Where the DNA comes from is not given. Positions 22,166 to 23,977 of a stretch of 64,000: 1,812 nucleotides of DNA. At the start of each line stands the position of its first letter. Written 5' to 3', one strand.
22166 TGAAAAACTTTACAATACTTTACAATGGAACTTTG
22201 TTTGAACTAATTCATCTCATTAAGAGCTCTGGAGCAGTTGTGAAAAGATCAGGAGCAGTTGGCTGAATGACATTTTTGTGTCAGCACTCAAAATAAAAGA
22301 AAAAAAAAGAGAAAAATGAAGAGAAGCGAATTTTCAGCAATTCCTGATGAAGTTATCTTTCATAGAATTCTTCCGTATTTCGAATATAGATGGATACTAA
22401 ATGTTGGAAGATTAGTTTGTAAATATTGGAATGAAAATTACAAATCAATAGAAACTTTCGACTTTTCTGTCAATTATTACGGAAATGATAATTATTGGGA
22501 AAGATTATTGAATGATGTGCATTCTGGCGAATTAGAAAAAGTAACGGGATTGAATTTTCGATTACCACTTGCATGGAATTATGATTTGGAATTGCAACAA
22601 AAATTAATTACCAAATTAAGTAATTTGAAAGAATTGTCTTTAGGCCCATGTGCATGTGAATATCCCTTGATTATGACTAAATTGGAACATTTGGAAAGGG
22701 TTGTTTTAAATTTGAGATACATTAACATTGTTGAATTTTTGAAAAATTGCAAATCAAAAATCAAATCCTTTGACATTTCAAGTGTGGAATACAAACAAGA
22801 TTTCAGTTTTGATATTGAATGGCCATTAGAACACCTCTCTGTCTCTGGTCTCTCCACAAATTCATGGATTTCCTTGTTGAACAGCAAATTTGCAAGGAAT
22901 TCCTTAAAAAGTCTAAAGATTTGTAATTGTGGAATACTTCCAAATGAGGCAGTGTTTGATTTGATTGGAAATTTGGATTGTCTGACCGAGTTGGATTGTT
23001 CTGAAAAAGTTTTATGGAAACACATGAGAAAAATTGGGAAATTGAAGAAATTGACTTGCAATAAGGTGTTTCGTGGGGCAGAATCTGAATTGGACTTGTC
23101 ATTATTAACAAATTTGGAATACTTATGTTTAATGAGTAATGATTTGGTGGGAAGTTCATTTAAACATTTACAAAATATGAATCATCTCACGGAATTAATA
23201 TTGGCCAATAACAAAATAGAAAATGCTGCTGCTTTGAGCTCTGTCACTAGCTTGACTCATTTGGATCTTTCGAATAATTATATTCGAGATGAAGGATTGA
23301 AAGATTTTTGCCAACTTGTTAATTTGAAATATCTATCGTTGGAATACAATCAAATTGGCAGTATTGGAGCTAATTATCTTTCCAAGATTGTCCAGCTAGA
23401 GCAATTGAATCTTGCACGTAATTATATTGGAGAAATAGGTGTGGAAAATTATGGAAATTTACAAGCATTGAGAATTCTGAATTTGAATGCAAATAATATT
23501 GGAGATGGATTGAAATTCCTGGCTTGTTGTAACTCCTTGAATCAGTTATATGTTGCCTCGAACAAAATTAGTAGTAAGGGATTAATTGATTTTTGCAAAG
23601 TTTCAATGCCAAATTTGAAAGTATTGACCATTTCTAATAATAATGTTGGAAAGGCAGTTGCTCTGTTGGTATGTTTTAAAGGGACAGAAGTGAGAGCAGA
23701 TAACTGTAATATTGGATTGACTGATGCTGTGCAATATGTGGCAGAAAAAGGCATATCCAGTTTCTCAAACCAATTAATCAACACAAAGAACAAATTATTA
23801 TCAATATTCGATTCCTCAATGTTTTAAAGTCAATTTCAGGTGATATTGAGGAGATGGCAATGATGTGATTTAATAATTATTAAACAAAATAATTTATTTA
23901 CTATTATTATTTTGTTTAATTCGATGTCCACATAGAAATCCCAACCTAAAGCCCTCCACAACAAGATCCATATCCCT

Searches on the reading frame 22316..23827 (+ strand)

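Call 48: search_protein_families(library=pfam, proteins=[window:22316-23827:+], max_evalue=0.001)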
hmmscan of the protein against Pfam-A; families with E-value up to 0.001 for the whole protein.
window:22316-23827:+ (503 aa): 6 families
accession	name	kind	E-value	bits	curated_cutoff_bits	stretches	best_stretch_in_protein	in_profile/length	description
PF13855.12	LRR_8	-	3.8e-21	75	27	4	290-347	2-61/61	Leucine rich repeat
PF12799.13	LRR_4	-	2.1e-19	69.6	27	2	290-325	2-38/44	Leucine Rich repeats (2 copies)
PF13516.12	LRR_6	-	2.1e-14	52.8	23.4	1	311-332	3-24/24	Leucine Rich repeat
PF23598.1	LRR_14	-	7.6e-11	41.8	40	1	198-440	50-293/353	Leucine-rich repeat region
PF00560.39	LRR_1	-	9.5e-08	31.2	20.6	0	312-334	1-23/23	Leucine Rich Repeat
PF14580.12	LRR_9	-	0.00036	20.6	30.5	1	316-395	47-125/175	Leucine-rich repeat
